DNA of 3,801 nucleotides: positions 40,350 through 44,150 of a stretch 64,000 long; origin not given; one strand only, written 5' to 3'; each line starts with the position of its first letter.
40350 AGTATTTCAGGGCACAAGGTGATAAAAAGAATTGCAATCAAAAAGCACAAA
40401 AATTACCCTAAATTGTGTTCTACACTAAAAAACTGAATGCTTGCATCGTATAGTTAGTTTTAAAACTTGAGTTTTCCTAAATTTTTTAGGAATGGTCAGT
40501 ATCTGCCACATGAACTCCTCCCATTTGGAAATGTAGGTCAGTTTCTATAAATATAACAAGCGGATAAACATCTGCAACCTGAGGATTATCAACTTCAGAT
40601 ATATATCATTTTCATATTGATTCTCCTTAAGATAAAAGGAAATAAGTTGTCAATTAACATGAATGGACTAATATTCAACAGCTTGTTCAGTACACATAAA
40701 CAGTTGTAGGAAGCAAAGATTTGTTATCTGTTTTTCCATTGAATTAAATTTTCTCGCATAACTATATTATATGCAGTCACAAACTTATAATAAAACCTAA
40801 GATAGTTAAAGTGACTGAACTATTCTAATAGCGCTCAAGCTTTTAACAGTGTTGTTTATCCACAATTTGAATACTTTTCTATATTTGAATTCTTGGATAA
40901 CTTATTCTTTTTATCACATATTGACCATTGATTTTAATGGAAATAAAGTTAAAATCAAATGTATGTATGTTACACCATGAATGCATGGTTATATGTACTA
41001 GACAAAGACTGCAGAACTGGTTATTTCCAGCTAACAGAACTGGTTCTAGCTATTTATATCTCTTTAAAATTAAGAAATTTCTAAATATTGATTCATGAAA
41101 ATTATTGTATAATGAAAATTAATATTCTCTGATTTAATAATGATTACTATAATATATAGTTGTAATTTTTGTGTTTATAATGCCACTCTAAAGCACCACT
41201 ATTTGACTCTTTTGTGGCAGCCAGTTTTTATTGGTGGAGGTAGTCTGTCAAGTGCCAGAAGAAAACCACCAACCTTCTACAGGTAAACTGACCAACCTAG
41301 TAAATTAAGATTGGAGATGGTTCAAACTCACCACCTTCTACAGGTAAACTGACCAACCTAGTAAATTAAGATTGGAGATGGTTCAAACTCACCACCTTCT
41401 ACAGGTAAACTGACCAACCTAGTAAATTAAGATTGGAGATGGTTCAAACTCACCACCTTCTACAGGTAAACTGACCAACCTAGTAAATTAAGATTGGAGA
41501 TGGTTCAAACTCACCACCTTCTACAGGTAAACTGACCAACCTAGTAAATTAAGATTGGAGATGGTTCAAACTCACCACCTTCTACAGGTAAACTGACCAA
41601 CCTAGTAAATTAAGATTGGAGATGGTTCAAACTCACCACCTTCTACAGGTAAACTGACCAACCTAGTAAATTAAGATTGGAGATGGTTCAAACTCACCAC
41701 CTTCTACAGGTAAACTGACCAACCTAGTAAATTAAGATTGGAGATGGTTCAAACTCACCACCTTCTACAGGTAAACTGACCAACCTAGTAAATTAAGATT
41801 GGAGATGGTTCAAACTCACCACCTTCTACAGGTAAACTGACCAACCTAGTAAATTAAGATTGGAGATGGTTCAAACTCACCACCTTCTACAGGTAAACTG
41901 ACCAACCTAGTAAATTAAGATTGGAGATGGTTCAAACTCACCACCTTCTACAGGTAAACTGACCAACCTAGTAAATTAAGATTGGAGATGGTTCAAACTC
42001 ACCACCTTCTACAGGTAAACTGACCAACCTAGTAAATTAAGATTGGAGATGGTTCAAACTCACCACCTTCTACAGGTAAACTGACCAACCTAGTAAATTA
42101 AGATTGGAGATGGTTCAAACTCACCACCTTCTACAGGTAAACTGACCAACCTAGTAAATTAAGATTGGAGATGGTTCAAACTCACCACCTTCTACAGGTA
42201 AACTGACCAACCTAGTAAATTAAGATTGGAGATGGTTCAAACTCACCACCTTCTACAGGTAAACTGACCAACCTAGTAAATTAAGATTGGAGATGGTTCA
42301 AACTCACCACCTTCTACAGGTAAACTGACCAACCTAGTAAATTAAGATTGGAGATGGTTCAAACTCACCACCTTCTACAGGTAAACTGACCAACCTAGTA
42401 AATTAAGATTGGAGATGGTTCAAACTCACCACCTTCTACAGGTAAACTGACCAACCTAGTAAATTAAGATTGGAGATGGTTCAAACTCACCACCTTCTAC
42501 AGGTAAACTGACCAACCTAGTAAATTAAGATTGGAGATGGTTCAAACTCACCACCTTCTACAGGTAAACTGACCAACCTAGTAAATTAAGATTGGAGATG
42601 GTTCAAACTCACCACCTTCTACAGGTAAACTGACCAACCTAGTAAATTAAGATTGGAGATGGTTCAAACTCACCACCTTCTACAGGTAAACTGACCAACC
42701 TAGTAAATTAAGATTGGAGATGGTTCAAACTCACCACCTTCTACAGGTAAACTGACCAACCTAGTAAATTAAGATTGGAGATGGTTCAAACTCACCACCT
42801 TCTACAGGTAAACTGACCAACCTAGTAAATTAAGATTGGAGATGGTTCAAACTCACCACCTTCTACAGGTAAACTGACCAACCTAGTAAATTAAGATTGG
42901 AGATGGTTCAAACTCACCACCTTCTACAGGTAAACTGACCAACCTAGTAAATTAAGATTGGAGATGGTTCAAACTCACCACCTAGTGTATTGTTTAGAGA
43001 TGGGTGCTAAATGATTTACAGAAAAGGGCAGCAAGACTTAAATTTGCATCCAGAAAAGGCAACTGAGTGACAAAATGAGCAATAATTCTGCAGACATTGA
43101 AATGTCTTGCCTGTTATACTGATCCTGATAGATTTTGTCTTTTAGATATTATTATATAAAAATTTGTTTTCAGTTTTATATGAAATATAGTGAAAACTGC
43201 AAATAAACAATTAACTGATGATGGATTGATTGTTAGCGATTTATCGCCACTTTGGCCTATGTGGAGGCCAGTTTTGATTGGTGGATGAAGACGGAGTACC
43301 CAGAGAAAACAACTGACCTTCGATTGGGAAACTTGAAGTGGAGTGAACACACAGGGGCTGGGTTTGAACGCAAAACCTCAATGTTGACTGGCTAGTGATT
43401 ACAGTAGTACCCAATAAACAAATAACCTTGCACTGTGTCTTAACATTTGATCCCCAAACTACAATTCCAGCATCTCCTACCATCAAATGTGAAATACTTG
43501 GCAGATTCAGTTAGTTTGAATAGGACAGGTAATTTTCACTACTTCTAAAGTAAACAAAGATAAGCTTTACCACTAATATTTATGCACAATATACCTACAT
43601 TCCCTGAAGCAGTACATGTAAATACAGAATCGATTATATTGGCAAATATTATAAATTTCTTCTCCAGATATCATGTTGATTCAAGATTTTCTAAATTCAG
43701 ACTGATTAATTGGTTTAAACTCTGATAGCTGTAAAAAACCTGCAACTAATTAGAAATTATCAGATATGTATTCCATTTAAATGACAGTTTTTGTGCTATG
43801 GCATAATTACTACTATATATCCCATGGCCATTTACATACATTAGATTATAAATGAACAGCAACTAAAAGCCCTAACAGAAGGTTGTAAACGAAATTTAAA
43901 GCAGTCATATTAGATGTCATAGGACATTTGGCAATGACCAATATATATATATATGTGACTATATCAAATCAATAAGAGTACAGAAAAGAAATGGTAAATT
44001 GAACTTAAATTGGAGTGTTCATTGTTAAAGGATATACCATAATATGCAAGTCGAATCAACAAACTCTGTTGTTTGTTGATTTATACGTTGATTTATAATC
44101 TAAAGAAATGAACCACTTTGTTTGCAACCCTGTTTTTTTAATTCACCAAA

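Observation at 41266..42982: Perfectly homogeneous 61-bp x about 28 satellite inside intron 3, derived from a SINE-like sequence whose unexpanded paralog lies 300 bp downstream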

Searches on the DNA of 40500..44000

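Call 8: search_rna_families(source=window, start=40500, end=44000, threshold=evalue, max_evalue=1)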
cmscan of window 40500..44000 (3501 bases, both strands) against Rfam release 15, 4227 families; matches with E-value up to 1: 0.
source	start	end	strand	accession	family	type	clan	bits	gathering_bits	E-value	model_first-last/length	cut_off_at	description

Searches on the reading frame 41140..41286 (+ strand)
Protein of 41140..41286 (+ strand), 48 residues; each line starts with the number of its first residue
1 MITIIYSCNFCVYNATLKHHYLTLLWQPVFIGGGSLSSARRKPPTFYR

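Call 42: find_encoding_contigs(protein=window:41140-41286:+, flank=10000, max_places=10)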
Protein window:41140-41286:+ (48 aa): no gene with exactly this product is on record in the collection.

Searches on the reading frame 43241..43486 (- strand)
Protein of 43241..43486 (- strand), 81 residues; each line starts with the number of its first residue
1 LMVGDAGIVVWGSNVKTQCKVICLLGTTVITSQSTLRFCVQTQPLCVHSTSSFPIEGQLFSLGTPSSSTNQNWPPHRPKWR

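Call 43: find_encoding_contigs(protein=window:43241-43486:-, flank=10000, max_places=10)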
Protein window:43241-43486:- (81 aa): no gene with exactly this product is on record in the collection.
